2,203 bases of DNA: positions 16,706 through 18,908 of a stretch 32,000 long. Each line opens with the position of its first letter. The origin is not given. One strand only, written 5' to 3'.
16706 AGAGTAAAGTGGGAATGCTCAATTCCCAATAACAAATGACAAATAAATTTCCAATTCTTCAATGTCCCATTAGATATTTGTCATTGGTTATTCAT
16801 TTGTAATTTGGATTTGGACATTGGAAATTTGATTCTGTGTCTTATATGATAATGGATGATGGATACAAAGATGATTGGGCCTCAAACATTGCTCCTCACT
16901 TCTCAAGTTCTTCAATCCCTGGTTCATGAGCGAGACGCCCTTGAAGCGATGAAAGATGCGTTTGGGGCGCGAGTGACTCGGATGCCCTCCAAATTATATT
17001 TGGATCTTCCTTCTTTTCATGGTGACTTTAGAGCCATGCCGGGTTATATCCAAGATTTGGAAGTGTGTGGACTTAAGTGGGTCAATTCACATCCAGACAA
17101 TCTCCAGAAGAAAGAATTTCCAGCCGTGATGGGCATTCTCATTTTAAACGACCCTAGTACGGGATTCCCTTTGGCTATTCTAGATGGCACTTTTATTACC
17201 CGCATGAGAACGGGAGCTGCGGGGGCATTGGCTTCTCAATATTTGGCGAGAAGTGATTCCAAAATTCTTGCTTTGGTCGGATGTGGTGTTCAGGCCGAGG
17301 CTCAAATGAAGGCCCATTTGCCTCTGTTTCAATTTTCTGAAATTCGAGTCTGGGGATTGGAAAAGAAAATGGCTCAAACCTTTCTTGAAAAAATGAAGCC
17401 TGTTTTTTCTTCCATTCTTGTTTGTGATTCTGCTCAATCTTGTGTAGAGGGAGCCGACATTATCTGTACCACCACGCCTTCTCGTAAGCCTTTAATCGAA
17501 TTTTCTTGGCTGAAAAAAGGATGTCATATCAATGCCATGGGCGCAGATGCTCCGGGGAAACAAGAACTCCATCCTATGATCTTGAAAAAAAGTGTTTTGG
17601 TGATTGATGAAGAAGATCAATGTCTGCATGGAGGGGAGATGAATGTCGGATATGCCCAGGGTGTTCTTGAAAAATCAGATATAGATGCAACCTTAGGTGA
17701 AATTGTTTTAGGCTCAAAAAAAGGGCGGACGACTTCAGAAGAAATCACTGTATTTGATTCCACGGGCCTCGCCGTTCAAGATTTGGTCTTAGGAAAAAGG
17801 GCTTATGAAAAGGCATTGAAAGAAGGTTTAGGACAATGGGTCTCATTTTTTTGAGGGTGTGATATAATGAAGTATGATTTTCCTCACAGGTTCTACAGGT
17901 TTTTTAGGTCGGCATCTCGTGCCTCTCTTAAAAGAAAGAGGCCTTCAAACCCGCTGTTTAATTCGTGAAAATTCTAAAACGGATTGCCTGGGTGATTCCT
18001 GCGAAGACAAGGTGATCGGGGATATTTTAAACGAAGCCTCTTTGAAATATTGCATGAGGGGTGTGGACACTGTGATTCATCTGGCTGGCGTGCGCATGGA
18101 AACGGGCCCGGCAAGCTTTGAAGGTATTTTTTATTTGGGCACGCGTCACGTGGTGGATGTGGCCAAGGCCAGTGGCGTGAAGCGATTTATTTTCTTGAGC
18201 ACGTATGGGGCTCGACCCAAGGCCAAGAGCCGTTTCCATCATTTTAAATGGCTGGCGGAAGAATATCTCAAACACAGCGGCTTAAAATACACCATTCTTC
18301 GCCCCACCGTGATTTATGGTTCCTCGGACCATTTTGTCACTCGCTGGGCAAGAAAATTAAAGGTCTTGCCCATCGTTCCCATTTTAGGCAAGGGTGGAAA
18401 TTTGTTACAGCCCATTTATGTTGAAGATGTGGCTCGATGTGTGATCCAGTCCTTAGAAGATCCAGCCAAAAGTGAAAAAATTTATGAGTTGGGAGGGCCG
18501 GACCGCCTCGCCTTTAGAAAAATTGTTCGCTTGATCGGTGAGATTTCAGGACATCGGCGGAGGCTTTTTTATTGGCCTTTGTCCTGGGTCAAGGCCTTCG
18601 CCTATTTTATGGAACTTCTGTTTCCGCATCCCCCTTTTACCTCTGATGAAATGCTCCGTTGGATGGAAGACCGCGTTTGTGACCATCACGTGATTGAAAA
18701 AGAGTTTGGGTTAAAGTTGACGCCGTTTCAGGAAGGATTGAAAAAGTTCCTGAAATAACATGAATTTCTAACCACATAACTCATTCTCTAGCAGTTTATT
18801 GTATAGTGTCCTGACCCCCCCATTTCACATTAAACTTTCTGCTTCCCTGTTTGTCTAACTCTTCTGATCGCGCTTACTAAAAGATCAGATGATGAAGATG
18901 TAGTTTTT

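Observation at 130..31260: Five sequence-unrelated intergenic hairpin families built on one rule: inverted arrays of tandem 7-bp words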

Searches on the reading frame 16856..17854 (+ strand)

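Call 64: search_protein_families(library=pfam, proteins=[window:16856-17854:+], max_evalue=0.00001)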
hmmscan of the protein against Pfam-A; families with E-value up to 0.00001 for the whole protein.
window:16856-17854:+ (332 aa): 1 family
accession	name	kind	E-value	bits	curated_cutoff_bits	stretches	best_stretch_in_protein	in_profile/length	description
PF02423.21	OCD_Mu_crystall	-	3.3e-90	302.7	24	1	18-322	11-312/314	Ornithine cyclodeaminase/mu-crystallin family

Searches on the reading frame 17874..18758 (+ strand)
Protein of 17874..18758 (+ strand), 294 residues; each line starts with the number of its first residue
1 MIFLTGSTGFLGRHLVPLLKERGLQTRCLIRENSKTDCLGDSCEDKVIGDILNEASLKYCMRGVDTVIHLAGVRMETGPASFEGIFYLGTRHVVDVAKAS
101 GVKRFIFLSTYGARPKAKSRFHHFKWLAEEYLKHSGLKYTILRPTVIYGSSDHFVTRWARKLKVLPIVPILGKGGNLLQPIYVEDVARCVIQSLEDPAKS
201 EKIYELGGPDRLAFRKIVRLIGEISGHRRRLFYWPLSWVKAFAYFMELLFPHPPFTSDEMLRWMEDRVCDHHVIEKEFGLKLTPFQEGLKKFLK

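Call 64: search_protein_families(library=pfam, proteins=[window:17874-18758:+], max_evalue=0.00001)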
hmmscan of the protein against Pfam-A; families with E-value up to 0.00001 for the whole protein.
window:17874-18758:+ (294 aa): 8 families
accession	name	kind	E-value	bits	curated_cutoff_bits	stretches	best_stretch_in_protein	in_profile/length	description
PF01370.27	Epimerase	-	7.1e-27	94.8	20.9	1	2-207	1-240/240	NAD dependent epimerase/dehydratase family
PF13460.12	NAD_binding_10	-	2.3e-24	86.7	27.2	1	6-197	1-184/184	NAD(P)H-binding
PF01073.25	3Beta_HSD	-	4.4e-21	75.6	22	1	4-113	2-119/280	3-beta hydroxysteroid dehydrogenase/isomerase family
PF05368.20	NmrA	-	6.8e-16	59.1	27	1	2-241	5-250/298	NmrA-like family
PF07993.18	NAD_binding_4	-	1.7e-12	47.5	20.1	0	4-37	1-37/258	Male sterility protein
PF04321.23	RmlD_sub_bind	-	4.3e-09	36.3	27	1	2-203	3-206/287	RmlD substrate binding domain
PF02719.21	Polysacc_synt_2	-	1e-06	28.6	20.2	1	41-111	41-129/293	Polysaccharide biosynthesis protein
PF16363.11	GDP_Man_Dehyd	-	1.3e-06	28.5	27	1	4-110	2-129/332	GDP-mannose 4,6 dehydratase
